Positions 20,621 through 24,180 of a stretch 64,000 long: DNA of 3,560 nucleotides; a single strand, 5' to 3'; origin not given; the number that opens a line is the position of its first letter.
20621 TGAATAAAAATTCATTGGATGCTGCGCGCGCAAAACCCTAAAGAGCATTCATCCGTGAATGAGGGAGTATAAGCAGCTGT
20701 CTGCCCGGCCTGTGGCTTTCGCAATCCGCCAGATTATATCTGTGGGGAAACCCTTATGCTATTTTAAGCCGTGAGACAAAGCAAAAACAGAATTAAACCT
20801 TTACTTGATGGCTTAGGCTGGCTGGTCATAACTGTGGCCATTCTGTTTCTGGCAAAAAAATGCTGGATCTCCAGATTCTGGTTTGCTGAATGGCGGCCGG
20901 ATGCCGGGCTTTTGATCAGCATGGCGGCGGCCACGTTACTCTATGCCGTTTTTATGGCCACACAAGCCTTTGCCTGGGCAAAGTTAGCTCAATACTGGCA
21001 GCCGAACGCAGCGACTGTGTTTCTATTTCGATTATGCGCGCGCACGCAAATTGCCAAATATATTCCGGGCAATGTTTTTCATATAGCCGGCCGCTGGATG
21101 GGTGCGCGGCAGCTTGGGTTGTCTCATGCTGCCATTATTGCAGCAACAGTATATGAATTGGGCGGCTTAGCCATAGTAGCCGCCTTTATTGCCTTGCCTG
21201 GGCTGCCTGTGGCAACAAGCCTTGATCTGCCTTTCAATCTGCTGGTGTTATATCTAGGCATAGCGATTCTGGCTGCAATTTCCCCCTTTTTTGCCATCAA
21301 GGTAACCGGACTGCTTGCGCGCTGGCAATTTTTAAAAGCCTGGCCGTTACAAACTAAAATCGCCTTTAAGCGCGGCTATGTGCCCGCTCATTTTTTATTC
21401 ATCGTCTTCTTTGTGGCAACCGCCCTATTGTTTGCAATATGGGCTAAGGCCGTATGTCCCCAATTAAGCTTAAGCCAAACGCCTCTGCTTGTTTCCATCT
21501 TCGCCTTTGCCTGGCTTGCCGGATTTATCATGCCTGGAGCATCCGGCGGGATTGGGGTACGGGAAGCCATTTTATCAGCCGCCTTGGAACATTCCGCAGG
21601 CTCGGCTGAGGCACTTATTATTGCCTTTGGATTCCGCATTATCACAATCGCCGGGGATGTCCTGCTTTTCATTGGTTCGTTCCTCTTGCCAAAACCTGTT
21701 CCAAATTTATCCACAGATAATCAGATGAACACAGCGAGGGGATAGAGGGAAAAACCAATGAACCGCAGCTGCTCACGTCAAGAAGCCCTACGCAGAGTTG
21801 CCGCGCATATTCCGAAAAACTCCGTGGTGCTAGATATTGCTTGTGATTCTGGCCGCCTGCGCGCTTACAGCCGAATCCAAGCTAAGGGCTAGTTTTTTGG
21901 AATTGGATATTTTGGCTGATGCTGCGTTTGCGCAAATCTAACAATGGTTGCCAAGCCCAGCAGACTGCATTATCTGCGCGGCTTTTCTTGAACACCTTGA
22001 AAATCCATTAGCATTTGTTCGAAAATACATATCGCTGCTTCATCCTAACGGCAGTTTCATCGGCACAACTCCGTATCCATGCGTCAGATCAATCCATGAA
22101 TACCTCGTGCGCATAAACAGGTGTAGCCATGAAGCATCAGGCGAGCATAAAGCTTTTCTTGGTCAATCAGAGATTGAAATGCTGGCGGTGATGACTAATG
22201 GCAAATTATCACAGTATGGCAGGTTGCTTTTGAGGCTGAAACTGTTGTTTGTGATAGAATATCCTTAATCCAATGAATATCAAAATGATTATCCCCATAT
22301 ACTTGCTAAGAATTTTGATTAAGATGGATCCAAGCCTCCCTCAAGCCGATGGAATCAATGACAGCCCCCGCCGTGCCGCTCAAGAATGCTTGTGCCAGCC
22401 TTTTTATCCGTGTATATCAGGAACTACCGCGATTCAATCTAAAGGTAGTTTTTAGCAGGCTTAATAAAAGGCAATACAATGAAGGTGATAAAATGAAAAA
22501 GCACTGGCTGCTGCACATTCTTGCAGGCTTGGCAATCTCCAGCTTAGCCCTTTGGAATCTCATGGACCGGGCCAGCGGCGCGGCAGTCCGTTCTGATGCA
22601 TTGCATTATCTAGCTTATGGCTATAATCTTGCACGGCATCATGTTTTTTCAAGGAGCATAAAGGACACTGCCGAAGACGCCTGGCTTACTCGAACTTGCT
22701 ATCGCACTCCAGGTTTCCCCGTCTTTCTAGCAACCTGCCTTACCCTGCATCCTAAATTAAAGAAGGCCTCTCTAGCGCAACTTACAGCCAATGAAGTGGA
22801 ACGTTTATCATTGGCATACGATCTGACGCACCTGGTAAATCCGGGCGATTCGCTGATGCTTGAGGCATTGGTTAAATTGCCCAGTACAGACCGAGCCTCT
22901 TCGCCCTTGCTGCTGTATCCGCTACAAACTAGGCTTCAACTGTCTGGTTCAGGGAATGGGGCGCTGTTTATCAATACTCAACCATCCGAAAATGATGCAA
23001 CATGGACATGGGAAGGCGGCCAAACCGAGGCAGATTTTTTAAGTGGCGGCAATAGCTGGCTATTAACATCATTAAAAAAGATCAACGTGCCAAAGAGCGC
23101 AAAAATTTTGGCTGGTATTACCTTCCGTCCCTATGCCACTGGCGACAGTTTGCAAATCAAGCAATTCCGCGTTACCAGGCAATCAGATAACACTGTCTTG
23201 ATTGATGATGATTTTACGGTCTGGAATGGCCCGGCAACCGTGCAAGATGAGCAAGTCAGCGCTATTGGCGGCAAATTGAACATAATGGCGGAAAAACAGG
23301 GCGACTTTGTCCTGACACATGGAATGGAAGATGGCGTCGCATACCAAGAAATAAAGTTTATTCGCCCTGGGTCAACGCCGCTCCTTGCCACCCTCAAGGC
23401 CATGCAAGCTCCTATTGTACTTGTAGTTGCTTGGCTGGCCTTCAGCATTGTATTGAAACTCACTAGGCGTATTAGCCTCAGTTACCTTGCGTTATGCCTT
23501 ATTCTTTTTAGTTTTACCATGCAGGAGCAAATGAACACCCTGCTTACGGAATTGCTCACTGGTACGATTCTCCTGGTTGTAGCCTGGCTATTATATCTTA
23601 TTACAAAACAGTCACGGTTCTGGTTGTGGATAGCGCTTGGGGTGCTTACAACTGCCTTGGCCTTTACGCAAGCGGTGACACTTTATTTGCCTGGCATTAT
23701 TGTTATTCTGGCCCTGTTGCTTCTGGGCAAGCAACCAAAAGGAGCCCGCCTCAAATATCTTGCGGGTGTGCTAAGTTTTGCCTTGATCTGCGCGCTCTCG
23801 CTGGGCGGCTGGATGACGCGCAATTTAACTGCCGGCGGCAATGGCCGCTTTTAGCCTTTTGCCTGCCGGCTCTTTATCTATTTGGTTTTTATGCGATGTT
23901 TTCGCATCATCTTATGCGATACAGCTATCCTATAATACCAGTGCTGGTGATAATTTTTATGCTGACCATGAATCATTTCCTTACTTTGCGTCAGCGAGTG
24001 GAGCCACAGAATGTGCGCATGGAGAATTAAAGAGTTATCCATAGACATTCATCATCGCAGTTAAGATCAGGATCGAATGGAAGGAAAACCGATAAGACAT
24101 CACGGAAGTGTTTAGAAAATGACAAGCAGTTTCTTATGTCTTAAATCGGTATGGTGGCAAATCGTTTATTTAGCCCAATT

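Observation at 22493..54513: Four paralogous ArnT/PMT-like GT-C membrane proteins in which the catalytic-loop acidic pair is replaced by a DAL[RH]Y motif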

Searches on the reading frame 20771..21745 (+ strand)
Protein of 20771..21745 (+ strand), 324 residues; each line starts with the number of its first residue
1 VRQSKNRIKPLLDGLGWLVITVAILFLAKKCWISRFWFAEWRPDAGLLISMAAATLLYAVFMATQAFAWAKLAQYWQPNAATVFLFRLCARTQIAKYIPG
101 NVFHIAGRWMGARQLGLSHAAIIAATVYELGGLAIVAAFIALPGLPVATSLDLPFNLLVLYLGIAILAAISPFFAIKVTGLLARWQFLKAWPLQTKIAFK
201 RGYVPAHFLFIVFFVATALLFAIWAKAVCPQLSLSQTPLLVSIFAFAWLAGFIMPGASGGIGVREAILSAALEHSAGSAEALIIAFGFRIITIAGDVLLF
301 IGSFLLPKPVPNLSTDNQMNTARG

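Call 8: search_protein_families(library=pfam, proteins=[window:20771-21745:+], max_evalue=0.001)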
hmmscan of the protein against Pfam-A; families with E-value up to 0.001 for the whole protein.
window:20771-21745:+ (324 aa): 0 families

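Call 48: search_protein_families(library=pfam, proteins=[P0174, window:20771-21745:+], max_evalue=1)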
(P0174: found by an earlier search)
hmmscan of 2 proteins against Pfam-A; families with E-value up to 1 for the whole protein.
P0174 (714 aa): 0 families

window:20771-21745:+ (324 aa): 1 family
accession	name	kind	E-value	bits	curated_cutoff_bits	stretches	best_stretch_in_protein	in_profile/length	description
PF18024.7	HTH_50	-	0.12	12.5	27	1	112-123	30-41/50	Helix-turn-helix domain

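Call 93: search_protein_families(library=ncbifam, proteins=[L004:2357-3313:+, window:20771-21745:+], max_evalue=0.05)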
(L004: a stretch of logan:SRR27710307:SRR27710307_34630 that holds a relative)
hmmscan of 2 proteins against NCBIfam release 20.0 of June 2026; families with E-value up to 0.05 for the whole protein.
L004:2357-3313:+ (318 aa): 20 families
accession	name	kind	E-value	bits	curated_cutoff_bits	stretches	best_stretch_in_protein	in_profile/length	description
TIGR04182.1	glyco_TIGR04182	equivalog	4.9e-27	95.1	325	1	4-298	3-289/293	S-layer glycoprotein N-glycosyltransferase AglJ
NF058614.1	PPMAGASynPpgS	equivalog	5.4e-25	88.1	370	1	5-173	4-170/226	polyprenyl-phospho-N-acetylgalactosaminyl synthase PpgS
NF041391.1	DPhHxTase_Halo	equivalog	2.3e-14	52.9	375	1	9-168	3-153/213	dolichyl-phosphate hexose transferase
NF047588.1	GlcsyltransPgfSStrep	equivalog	1.5e-12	47.3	500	1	1-174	1-173/308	glycosyltransferase PgfS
NF041875.1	EPS_EpsD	equivalog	1.9e-08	34.1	370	1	5-100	3-97/325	exopolysaccharide biosynthesis glycosyltransferase EpsD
NF007986.1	PRK10714.1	equivalog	2.9e-08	33.1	529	1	2-291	7-292/316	undecaprenyl-phosphate 4-deoxy-4-formamido-L-arabinose transferase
TIGR04283.1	glyco_like_mftF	equivalog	1.4e-07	31.3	182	1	5-74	3-73/221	TIGR04283 family arsenosugar biosynthesis glycosyltransferase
NF007482.0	PRK10073.1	equivalog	3.5e-07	29.6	423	1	2-94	7-97/334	glycosyltransferase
TIGR03965.1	mycofact_glyco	equivalog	4.4e-06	25.8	280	1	5-92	78-164/467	mycofactocin biosynthesis glycosyltransferase MftF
NF050113.1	gal_furan_GlfT1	equivalog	7.3e-06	25.5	330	1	13-99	11-96/290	galactofuranosyltransferase GlfT1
TIGR03937.1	PgaC_IcaA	equivalog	1.2e-05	24.5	422.3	1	5-104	49-147/407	poly-beta-1,6-N-acetyl-D-glucosamine synthase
NF047683.1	TeichurnBiosyTuaG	equivalog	5.5e-05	22.9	400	1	5-99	10-103/252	teichuronic acid biosynthesis protein TuaG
TIGR01556.1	rhamnosyltran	subfamily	0.00013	21.2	200.55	1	16-96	10-87/281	rhamnosyltransferase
NF010496.0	PRK13915.1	equivalog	0.00015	20.9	262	1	5-109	35-144/307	glucosyl-3-phosphoglycerate synthase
TIGR03469.1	HpnB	hypoth_equivalog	0.00027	20.1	379.25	1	5-114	48-167/386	hopene-associated glycosyltransferase HpnB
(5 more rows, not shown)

window:20771-21745:+ (324 aa): 0 families

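Call 112: search_solved_structures(query=window:20771-21745:+, max_evalue=10, show_alignments=1)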
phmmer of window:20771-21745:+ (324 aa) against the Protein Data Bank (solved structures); distinct sequences matched with E-value up to 10: 1.
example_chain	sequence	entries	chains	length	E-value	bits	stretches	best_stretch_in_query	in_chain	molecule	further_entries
1lia_A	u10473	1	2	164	0.71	12.5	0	101-157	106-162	R-PHYCOERYTHRIN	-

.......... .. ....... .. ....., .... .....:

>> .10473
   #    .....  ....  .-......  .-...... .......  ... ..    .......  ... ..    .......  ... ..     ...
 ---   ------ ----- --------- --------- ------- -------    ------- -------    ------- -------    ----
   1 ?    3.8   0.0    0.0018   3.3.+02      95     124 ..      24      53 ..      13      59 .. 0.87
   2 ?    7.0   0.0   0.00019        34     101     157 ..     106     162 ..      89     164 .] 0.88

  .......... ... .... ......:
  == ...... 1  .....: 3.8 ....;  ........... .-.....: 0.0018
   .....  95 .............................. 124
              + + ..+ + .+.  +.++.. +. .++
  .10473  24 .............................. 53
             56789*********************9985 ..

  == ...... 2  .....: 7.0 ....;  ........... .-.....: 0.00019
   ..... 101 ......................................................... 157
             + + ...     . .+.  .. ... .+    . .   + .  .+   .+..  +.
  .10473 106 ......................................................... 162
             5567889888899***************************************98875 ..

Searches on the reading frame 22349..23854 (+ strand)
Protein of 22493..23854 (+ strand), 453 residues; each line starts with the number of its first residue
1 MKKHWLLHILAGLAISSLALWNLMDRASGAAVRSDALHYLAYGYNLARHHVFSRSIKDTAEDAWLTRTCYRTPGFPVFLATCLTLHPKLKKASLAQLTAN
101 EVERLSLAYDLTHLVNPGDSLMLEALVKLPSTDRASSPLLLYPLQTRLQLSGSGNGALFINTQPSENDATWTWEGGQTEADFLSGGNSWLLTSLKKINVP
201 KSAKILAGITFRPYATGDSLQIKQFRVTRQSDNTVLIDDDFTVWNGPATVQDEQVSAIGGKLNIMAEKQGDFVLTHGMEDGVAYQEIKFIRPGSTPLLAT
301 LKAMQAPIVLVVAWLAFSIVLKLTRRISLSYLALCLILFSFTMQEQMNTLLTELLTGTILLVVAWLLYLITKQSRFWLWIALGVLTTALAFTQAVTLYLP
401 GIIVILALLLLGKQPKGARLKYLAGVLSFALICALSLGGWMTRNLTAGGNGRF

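Call 6: search_protein_families(library=pfam, proteins=[window:22493-23854:+], max_evalue=1)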
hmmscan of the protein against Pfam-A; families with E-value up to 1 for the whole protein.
window:22493-23854:+ (453 aa): 2 families
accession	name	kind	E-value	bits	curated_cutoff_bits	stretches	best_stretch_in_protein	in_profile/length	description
PF24677.1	DUF7657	-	0.083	12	26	1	308-411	124-222/401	Domain of unknown function (DUF7657)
PF19529.4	DUF6057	-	0.54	9.5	29.8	1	308-440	80-208/569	Family of unknown function (DUF6057)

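Call 7: search_protein_families(library=ncbifam, proteins=[window:22493-23854:+], max_evalue=1)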
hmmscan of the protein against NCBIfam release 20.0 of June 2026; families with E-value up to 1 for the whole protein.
window:22493-23854:+ (453 aa): 0 families

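Call 48: search_protein_families(library=pfam, proteins=[P0174], max_evalue=1)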
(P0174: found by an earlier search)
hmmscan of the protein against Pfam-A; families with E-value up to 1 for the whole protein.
P0174 (714 aa): 0 families

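Call 93: search_protein_families(library=ncbifam, proteins=[L004:2357-3313:+], max_evalue=0.05)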
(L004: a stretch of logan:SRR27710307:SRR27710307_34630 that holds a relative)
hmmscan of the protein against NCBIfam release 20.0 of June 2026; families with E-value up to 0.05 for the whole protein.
L004:2357-3313:+ (318 aa): 20 families
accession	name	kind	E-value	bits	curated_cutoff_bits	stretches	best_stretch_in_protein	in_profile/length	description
TIGR04182.1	glyco_TIGR04182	equivalog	4.9e-27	95.1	325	1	4-298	3-289/293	S-layer glycoprotein N-glycosyltransferase AglJ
NF058614.1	PPMAGASynPpgS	equivalog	5.4e-25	88.1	370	1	5-173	4-170/226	polyprenyl-phospho-N-acetylgalactosaminyl synthase PpgS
NF041391.1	DPhHxTase_Halo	equivalog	2.3e-14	52.9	375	1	9-168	3-153/213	dolichyl-phosphate hexose transferase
NF047588.1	GlcsyltransPgfSStrep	equivalog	1.5e-12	47.3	500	1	1-174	1-173/308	glycosyltransferase PgfS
NF041875.1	EPS_EpsD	equivalog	1.9e-08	34.1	370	1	5-100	3-97/325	exopolysaccharide biosynthesis glycosyltransferase EpsD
NF007986.1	PRK10714.1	equivalog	2.9e-08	33.1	529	1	2-291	7-292/316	undecaprenyl-phosphate 4-deoxy-4-formamido-L-arabinose transferase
TIGR04283.1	glyco_like_mftF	equivalog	1.4e-07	31.3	182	1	5-74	3-73/221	TIGR04283 family arsenosugar biosynthesis glycosyltransferase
NF007482.0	PRK10073.1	equivalog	3.5e-07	29.6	423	1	2-94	7-97/334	glycosyltransferase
TIGR03965.1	mycofact_glyco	equivalog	4.4e-06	25.8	280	1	5-92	78-164/467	mycofactocin biosynthesis glycosyltransferase MftF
NF050113.1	gal_furan_GlfT1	equivalog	7.3e-06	25.5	330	1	13-99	11-96/290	galactofuranosyltransferase GlfT1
TIGR03937.1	PgaC_IcaA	equivalog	1.2e-05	24.5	422.3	1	5-104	49-147/407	poly-beta-1,6-N-acetyl-D-glucosamine synthase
NF047683.1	TeichurnBiosyTuaG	equivalog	5.5e-05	22.9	400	1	5-99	10-103/252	teichuronic acid biosynthesis protein TuaG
TIGR01556.1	rhamnosyltran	subfamily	0.00013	21.2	200.55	1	16-96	10-87/281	rhamnosyltransferase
NF010496.0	PRK13915.1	equivalog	0.00015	20.9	262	1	5-109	35-144/307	glucosyl-3-phosphoglycerate synthase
TIGR03469.1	HpnB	hypoth_equivalog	0.00027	20.1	379.25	1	5-114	48-167/386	hopene-associated glycosyltransferase HpnB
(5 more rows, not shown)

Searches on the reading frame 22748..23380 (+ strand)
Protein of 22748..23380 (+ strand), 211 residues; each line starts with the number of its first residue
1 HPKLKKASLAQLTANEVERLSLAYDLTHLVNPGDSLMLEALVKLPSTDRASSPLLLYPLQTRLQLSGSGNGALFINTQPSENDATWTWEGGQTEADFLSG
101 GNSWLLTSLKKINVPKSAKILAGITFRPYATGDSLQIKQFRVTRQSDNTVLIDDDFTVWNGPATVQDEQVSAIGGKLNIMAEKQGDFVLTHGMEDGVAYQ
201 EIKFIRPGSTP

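Call 82: search_protein_families(library=pfam, proteins=[window:22748-23380:+], max_evalue=10)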
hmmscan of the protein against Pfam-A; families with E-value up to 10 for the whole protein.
seq(211 aa): 0 families

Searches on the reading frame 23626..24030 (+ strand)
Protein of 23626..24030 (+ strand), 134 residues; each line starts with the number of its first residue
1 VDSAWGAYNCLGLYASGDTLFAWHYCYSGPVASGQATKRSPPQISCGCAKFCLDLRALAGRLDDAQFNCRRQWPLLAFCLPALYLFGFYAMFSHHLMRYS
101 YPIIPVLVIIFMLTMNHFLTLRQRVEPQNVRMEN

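Call 6: search_protein_families(library=pfam, proteins=[window:23626-24030:+], max_evalue=1)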
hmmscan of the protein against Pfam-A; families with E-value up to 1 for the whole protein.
window:23626-24030:+ (134 aa): 1 family
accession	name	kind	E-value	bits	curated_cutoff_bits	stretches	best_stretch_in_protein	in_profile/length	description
PF09852.15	DUF2079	-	0.032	13.8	28.2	1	70-118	259-309/459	Predicted membrane protein (DUF2079)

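Call 7: search_protein_families(library=ncbifam, proteins=[window:23626-24030:+], max_evalue=1)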
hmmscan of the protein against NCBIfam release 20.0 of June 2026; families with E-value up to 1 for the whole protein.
window:23626-24030:+ (134 aa): 0 families
